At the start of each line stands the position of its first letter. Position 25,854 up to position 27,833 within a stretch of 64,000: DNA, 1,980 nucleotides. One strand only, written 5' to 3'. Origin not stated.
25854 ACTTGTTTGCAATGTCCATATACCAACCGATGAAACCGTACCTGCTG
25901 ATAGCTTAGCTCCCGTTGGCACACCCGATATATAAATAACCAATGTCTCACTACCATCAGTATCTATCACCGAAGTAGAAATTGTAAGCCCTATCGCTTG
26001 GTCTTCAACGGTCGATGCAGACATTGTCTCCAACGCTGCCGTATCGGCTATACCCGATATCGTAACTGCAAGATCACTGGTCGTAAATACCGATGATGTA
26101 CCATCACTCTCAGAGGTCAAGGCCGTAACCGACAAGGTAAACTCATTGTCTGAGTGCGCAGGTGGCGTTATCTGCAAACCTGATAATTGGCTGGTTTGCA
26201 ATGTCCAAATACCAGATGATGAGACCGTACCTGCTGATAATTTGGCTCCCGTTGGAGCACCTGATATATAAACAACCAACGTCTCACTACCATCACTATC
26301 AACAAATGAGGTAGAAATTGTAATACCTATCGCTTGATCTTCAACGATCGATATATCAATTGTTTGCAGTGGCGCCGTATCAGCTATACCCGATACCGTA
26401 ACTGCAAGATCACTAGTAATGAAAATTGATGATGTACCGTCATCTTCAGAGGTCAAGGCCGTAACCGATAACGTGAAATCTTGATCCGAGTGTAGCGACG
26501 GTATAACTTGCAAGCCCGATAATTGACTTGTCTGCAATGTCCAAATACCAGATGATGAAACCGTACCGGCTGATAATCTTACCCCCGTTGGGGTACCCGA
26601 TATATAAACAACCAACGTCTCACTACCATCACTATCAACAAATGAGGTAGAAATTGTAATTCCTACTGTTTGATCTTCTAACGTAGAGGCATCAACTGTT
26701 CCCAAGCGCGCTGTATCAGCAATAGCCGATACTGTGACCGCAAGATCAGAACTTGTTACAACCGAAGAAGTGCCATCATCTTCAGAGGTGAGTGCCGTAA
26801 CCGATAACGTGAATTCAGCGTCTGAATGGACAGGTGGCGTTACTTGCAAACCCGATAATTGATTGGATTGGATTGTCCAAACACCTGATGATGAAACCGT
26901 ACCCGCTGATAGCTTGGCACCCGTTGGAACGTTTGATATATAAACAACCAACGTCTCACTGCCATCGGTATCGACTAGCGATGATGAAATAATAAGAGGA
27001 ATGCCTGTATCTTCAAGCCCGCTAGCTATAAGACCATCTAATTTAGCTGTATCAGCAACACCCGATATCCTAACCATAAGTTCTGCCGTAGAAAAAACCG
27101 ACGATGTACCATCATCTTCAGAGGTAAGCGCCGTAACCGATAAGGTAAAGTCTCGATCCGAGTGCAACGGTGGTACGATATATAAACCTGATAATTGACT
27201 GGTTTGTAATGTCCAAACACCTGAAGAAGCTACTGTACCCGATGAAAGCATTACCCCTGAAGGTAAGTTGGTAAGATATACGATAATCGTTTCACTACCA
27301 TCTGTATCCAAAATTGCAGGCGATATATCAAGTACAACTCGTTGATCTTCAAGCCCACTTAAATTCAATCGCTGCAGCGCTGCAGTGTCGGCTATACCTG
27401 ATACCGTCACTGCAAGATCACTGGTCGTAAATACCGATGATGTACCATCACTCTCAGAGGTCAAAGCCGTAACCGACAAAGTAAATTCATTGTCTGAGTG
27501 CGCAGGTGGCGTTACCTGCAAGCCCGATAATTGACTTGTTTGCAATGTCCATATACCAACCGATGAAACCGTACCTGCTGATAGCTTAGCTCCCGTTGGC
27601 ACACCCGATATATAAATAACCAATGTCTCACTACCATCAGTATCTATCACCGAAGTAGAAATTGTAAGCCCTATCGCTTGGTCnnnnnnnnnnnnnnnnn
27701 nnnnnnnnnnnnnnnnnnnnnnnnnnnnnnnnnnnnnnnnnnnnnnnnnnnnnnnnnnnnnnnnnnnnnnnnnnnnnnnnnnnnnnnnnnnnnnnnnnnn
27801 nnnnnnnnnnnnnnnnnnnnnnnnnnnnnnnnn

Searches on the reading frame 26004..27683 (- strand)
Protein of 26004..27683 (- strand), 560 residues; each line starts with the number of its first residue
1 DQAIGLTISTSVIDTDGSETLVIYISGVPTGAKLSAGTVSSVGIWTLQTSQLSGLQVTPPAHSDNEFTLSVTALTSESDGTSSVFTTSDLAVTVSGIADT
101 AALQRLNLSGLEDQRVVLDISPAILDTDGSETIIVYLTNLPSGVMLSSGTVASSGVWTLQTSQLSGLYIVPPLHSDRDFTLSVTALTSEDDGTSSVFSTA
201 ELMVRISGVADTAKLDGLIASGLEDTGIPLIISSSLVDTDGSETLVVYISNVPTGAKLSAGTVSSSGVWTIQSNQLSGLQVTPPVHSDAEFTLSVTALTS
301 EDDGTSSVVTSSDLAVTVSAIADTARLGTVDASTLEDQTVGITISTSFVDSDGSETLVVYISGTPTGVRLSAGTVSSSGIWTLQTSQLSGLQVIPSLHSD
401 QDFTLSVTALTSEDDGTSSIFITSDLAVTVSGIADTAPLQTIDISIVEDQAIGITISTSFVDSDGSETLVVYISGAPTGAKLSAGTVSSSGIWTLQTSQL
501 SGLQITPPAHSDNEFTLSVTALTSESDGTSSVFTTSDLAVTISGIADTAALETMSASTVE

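Call 39: search_protein_families(library=pfam, proteins=[window:26004-27683:-], max_evalue=10)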
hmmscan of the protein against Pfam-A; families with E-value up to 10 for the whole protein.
window:26004-27683:- (560 aa): 5 families
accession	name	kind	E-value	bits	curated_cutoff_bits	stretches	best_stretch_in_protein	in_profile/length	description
PF11866.13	DUF3386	-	0.00034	20.6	25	1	403-468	27-90/211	Protein of unknown function (DUF3386)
PF16923.11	Glyco_hydro_63N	-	0.033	14.8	23.8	0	333-389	67-122/227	Glycosyl hydrolase family 63 N-terminal domain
PF00379.29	Chitin_bind_4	-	0.078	13.7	25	0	346-365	35-53/66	Insect cuticle protein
PF00263.26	Secretin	-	0.15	12.1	27.5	0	267-320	51-104/169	Bacterial type II and III secretion system protein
PF24817.1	WD40_WDHD1_1st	-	1.2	8.7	109.9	1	290-327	84-121/291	WDHD1 first WD40 domain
